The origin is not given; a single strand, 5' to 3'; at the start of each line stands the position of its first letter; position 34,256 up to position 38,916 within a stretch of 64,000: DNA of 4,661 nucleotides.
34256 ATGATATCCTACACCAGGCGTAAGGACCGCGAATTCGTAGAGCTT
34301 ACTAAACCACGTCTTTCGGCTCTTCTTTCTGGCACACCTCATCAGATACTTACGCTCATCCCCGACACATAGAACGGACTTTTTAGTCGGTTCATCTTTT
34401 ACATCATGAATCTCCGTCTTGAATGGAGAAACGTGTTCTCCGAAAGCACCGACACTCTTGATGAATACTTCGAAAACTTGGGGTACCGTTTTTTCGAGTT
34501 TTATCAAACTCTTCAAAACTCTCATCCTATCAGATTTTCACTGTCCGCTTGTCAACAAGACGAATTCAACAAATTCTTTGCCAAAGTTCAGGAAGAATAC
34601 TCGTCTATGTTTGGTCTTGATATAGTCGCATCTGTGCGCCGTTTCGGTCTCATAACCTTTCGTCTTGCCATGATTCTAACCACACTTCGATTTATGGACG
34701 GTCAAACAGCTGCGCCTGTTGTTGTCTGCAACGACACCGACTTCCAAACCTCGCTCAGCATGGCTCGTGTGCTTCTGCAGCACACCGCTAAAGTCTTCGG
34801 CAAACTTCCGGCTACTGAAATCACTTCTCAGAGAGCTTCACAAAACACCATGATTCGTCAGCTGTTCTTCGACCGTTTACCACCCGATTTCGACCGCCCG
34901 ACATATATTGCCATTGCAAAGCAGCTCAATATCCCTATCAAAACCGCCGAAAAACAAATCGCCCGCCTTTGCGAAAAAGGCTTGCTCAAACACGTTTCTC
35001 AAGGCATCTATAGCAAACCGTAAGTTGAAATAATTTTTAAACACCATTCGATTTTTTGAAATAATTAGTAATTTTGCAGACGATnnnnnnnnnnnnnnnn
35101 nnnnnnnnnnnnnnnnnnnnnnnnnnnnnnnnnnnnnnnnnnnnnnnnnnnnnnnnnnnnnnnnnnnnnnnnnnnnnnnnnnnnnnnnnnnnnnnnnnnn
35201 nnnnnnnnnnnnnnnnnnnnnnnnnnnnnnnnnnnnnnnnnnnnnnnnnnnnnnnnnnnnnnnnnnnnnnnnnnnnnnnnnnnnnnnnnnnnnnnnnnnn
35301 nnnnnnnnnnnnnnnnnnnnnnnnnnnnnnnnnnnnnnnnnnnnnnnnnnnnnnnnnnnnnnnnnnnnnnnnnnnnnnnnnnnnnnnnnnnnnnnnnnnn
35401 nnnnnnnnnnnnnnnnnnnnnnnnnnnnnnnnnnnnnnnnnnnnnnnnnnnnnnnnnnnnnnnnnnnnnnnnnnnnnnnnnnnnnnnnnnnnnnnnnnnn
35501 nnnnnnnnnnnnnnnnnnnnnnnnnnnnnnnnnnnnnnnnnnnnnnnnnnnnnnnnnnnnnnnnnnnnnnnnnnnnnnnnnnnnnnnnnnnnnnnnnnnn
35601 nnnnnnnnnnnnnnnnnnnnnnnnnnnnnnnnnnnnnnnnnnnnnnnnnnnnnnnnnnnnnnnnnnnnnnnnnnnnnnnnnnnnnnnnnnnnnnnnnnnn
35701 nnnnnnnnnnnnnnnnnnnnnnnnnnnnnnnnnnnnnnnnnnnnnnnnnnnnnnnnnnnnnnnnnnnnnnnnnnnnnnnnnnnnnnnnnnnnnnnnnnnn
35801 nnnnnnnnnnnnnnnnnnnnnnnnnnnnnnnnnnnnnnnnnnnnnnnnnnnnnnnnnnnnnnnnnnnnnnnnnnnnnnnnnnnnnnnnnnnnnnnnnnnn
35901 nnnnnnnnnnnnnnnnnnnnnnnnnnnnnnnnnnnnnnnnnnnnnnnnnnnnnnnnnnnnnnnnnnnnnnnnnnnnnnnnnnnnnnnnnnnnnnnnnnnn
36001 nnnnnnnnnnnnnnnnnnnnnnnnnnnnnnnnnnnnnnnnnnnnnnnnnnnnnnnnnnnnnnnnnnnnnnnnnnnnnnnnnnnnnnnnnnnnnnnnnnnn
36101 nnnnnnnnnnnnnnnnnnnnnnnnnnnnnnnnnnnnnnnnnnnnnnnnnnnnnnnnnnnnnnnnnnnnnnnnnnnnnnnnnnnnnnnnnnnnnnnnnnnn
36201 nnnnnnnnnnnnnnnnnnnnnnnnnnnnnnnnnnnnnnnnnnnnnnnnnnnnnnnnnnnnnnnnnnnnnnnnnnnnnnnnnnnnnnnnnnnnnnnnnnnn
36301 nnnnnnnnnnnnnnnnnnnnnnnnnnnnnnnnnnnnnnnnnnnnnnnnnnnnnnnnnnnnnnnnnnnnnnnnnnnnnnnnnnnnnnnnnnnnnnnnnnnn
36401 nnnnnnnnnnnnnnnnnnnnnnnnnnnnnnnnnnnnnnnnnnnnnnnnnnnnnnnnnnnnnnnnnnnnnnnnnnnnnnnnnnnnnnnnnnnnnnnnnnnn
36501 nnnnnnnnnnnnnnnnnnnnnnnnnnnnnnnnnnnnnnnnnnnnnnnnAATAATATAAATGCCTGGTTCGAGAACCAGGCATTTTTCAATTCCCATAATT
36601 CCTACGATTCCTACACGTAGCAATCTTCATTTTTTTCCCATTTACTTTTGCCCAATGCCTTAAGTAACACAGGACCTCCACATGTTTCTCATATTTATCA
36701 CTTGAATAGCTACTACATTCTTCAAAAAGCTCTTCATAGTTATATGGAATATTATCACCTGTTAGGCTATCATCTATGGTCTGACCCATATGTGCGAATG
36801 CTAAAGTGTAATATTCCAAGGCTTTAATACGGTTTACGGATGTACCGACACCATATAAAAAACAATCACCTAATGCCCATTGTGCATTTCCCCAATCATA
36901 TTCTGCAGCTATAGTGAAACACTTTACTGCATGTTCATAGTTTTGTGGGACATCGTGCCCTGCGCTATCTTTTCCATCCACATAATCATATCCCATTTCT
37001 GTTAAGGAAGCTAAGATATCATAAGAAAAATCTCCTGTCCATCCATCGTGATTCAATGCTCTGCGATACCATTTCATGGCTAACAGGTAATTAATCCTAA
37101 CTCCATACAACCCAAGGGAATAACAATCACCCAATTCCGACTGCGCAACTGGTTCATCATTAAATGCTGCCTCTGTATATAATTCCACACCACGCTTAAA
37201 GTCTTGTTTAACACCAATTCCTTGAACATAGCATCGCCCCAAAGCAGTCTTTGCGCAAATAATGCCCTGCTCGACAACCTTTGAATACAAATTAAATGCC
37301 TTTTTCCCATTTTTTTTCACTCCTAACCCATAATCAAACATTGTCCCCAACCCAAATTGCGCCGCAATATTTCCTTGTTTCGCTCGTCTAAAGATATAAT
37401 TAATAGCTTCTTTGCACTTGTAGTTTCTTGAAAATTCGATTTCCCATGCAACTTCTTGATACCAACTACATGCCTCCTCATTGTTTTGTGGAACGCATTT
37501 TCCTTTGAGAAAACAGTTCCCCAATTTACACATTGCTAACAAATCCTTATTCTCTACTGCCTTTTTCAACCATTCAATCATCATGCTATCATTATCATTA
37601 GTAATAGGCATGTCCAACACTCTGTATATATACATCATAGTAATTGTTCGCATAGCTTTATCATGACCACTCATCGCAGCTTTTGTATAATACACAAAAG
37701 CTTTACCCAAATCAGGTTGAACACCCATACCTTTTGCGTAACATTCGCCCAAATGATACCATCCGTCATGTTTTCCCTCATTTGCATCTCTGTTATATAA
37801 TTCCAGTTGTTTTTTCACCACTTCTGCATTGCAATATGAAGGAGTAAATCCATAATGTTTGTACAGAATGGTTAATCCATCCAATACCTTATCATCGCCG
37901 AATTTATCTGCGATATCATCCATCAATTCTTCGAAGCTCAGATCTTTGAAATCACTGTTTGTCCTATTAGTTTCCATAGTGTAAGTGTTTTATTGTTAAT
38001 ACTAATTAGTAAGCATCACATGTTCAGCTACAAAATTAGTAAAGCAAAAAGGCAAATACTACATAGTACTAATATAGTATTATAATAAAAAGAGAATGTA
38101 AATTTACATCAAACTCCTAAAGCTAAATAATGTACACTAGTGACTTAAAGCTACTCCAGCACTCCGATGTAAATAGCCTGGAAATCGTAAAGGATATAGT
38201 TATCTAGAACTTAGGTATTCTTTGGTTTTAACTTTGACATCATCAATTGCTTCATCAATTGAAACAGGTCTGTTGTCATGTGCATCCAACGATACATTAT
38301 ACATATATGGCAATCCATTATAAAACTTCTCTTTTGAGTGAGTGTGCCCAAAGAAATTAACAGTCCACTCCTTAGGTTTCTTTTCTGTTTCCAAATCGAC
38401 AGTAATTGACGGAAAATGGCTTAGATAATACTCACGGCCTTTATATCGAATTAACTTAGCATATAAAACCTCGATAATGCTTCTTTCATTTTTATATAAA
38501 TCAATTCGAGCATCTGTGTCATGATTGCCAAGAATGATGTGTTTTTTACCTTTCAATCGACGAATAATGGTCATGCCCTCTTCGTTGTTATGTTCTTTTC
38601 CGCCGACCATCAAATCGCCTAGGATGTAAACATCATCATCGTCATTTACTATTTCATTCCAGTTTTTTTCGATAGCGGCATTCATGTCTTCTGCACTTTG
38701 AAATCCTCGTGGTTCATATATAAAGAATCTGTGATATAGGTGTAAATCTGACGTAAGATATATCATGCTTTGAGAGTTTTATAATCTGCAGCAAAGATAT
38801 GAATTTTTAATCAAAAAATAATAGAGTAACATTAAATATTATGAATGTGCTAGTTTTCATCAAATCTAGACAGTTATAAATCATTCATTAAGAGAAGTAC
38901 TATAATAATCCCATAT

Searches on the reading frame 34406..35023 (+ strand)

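Call 37: search_protein_families(library=pfam, proteins=[window:34406-35023:+], max_evalue=0.001)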
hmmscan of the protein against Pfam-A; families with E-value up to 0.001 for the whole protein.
window:34406-35023:+ (205 aa): 1 family
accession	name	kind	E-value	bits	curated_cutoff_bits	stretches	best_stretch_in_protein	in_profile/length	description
PF13148.11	DUF3987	-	1.4e-11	44.7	27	1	4-132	235-363/364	Protein of unknown function (DUF3987)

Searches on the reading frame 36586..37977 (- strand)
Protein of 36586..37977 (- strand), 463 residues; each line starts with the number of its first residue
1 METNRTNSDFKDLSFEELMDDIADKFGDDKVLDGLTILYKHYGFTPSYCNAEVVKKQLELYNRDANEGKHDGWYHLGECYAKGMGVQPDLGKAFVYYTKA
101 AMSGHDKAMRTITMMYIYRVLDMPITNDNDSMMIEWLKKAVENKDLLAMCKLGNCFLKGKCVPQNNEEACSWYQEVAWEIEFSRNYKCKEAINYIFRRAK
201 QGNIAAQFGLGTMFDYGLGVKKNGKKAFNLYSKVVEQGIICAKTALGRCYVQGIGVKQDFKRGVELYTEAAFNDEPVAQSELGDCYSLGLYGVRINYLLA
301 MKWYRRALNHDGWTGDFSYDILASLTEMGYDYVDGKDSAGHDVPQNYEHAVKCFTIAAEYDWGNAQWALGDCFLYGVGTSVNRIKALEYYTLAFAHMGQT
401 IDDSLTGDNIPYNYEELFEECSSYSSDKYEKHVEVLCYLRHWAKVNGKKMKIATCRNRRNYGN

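Call 37: search_protein_families(library=pfam, proteins=[window:36586-37977:-], max_evalue=0.001)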
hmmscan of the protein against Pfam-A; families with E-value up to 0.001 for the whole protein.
window:36586-37977:- (463 aa): 1 family
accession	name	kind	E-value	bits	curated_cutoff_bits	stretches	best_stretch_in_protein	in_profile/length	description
PF08238.18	Sel1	-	3.7e-48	160.7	30.7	6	74-105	5-36/36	Sel1 repeat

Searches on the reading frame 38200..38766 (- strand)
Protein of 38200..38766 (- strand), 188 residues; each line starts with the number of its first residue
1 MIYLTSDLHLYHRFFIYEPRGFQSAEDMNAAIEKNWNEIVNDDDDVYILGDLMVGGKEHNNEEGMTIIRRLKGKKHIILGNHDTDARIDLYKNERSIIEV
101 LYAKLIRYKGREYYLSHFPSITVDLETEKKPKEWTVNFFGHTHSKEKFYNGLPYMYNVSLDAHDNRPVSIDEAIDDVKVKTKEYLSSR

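Call 37: search_protein_families(library=pfam, proteins=[window:38200-38766:-], max_evalue=0.001)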
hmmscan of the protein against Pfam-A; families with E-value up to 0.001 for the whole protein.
window:38200-38766:- (188 aa): 2 families
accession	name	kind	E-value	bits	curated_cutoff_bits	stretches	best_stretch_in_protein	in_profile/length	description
PF12850.12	Metallophos_2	-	2e-06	28.3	27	1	2-147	3-121/154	Calcineurin-like phosphoesterase superfamily domain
PF00149.33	Metallophos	-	4.7e-06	27.6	21.5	1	2-93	3-82/191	Calcineurin-like phosphoesterase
